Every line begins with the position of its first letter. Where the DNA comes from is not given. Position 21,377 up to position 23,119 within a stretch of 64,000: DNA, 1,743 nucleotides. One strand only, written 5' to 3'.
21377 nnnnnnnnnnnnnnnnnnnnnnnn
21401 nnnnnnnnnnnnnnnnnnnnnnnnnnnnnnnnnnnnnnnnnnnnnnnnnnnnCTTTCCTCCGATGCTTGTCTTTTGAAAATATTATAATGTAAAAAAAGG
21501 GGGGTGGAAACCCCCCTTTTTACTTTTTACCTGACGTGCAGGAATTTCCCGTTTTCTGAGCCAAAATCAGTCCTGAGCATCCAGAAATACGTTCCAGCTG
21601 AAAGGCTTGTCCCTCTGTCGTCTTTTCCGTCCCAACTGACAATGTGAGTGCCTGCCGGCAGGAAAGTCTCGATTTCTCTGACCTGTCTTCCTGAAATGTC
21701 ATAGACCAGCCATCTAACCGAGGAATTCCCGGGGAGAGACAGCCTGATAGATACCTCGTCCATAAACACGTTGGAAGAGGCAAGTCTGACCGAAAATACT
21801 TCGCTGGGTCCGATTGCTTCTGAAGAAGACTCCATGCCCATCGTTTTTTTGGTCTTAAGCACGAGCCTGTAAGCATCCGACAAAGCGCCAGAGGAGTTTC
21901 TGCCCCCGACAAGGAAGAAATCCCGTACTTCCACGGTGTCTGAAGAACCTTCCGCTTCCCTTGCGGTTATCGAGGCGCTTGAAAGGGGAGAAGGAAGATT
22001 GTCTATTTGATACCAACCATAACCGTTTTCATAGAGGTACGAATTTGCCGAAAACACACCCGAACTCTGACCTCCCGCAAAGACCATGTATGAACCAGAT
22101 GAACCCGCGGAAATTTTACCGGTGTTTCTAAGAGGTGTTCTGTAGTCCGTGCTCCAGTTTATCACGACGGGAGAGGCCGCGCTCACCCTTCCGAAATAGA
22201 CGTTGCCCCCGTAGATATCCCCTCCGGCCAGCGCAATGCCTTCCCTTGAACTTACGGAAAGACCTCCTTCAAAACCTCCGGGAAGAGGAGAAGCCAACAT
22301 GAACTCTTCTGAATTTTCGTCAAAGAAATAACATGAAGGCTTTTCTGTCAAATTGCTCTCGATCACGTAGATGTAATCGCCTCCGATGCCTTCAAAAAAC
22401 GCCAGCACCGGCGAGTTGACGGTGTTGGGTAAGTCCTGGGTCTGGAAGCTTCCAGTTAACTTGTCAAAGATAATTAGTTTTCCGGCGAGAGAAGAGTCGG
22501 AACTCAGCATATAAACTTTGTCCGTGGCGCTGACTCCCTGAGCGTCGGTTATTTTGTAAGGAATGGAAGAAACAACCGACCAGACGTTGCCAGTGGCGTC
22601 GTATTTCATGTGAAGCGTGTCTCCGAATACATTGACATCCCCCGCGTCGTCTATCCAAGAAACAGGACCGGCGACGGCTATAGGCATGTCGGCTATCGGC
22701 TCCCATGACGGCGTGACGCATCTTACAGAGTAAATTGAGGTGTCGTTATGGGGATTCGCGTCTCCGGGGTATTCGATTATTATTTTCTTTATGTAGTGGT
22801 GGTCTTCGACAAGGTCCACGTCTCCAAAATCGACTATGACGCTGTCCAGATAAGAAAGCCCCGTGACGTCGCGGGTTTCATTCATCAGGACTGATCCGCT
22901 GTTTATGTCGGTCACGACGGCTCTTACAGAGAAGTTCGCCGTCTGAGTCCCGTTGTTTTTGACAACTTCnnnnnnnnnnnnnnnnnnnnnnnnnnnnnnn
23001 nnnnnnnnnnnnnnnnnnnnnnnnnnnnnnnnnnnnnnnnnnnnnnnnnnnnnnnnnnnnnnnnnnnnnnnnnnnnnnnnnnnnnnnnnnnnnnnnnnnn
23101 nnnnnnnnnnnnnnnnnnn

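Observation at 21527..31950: Type IV pilus minor-pilin/PilY1 tip operon ending in a translationally coupled 1680-aa T9SS-CTD giant adhesin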

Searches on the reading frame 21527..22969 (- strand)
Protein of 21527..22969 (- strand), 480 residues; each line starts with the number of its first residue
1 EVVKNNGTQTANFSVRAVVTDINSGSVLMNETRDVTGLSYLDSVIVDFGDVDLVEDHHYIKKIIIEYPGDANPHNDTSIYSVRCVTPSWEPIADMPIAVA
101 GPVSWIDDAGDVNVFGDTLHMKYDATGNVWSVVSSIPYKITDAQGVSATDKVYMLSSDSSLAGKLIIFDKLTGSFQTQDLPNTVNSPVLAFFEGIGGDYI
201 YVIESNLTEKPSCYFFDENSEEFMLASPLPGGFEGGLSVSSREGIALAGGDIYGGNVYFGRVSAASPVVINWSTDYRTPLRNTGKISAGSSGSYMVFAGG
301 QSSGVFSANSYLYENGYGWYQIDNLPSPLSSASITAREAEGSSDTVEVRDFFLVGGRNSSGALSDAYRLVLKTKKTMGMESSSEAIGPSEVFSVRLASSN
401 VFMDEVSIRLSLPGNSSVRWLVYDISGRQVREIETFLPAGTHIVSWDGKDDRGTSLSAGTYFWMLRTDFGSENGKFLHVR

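Call 79: predict_structure(alignment_id=A5)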
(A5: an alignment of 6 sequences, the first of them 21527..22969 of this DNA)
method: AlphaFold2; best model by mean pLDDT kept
length: 480 residues; sequences in the alignment: 6
mean_pLDDT: 80.6   pTM: 0.70
mean pLDDT of the five models: 80.6, 77.2, 75.7, 67.0, 63.5
residues with pLDDT >= 90: 112; 70-90: 303; 50-70: 42; < 50: 23
segments of 3 or more residues with pLDDT < 50: 252-254, 342-346, 375-389
pLDDT, mean of each block of 10 residues (from residue 1): 80 86 79 88 86 75 79 63 78 92 89 93 91 92 86 88 91 92 85 76 77 85 84 71 69 65 79 78 81 85 88 80 90 82 56 92 92 49 34 75 83 84 83 88 87 84 81 74
secondary structure, 60 per line:
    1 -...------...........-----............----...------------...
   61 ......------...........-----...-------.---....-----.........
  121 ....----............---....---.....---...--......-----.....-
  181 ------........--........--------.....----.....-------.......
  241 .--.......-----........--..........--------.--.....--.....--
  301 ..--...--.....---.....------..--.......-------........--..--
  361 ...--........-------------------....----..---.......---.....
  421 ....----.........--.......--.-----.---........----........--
elements in order: E2-4 E11-21 E27-38 E43-45 E58-66 H73-76 E77-83 E89-91 E103-106 E112-124 E129-140 E144-147 E151-155 E164-169 E175-179 E187-194 E197-204 E213-217 E222-226 E234-241 E244-250 E256-263 E266-275 E287-291 E294-298 E305-307 E310-314 E318-322 E333-339 E347-354 E361-363 E366-373 E393-396 E406-412 E416-424 E429-437 E440-446 E459-466 E471-478
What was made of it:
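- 21530..21781 (-): C-terminal sorting domain of the giant protein (about the last 84 aa). It is predicted as a seven-stranded beta-sandwich of the T9SS type-A / FlgD_ig type. The model shows 7 strands (call 79).
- On T9SS cargo (type-A C-terminal domain): The AF2 model of the last 480 aa has seven strands in model residues 393-478, with pLDDT about 75-88 (call 79).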

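Call 83: fold_search(model_id=the predicted structure, library=pdb)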
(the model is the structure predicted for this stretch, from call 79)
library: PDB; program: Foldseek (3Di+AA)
matches with E <= 10: 1674; with E <= 0.001: 528
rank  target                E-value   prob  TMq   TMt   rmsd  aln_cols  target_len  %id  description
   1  9g8h_A                5.5e-11  1.00  0.37  0.30  15.4       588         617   11  Crystal structure of a galactose oxidase in complex with galactose (released 2025-08-06)
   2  6ttk_D                6.0e-11  1.00  0.42  0.67   7.1       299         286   15  Crystal structure of the kelch domain of human KLHL12 in complex with DVL1 peptide (released 2020-02-12)
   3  9g43_A                6.6e-11  1.00  0.38  0.31  15.6       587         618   11  Crystal structure of a galactose oxidase from Pseudoarthrobacter siccitolerans (released 2025-07-23)
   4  2vpj                  9.1e-11  1.00  0.41  0.65   6.7       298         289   15  Crystal structure of the Kelch domain of human KLHL12 (released 2008-03-18)
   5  9d8p_A                1.2e-10  1.00  0.46  0.59   5.2       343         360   11  Focused map of Cryo-EM structure of Ubiquitin C-degron bound to KLHDC10-EloB/C (released 2024-11-20)
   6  6n3h_A                1.3e-10  1.00  0.45  0.68   4.6       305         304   14  Crystal structure of Kelch domain of the human NS1 binding protein (released 2018-12-12)
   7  6stx                  1.6e-10  1.00  0.41  0.31  13.9       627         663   11  Copper oxidase from Colletotrichum graminicola (released 2019-11-13)
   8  6ttk_A                1.8e-10  1.00  0.40  0.64   6.8       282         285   16  Crystal structure of the kelch domain of human KLHL12 in complex with DVL1 peptide (released 2020-02-12)
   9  6v7o_A                2.3e-10  1.00  0.41  0.65   6.1       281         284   17  Structural Elucidation of Peptide Binding to KLHL-12, a Substrate Specific Adapter Protein in a Cul3-Ring E3 Ligase Co (released 2020-02-19)
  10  2wq8                  2.5e-10  1.00  0.41  0.32  17.8       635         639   11  Glycan labelling using engineered variants of galactose oxidase obtained by directed evolution (released 2010-09-01)
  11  5yy8                  2.6e-10  1.00  0.45  0.73   4.2       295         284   14  Crystal structure of the Kelch domain of human NS1-BP (released 2018-03-14)
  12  6n3h_B                3.0e-10  1.00  0.46  0.77   3.6       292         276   13  Crystal structure of Kelch domain of the human NS1 binding protein (released 2018-12-12)
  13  9ndr                  3.3e-10  1.00  0.39  0.31  16.9       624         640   11  The 1.22 Angstrom crystal structure of galactose oxidase variant with genetically incorporated F2-Tyr495 (released 2026-03-11)
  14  2uvk_B                4.1e-10  1.00  0.44  0.58   5.5       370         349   14  Structure of YjhT (released 2007-12-04)
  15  9y8k                  4.1e-10  1.00  0.41  0.66   6.6       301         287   14  Crystal structure of the Kelch domain of human KLHL12 with compound 7k (released 2026-04-08)
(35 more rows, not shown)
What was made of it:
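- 21527..26569 (-): Giant 1680-aa secreted multidomain protein. Domain order by residue:
- signal peptide, 1-22
- MAM/choice-of-anchor-J-like jelly-roll, ~23-195
- two tandem [PKD-like + InhA-like MAM] modules, ~201-480 and ~481-765, about 50% identical to each other
- third PKD-like domain, ~766-868
- two further MAM-like domains, ~870-1030 and ~1035-1200
- Ig-like domain, ~1201-1285
- six-bladed Kelch propeller, ~1289-1573
- CTD, ~1593-1680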

There is no HExxH motif. The AF2 model of the last 480 aa has pLDDT 80.6 and matches Kelch at TM up to 0.77 (calls 79, 83).
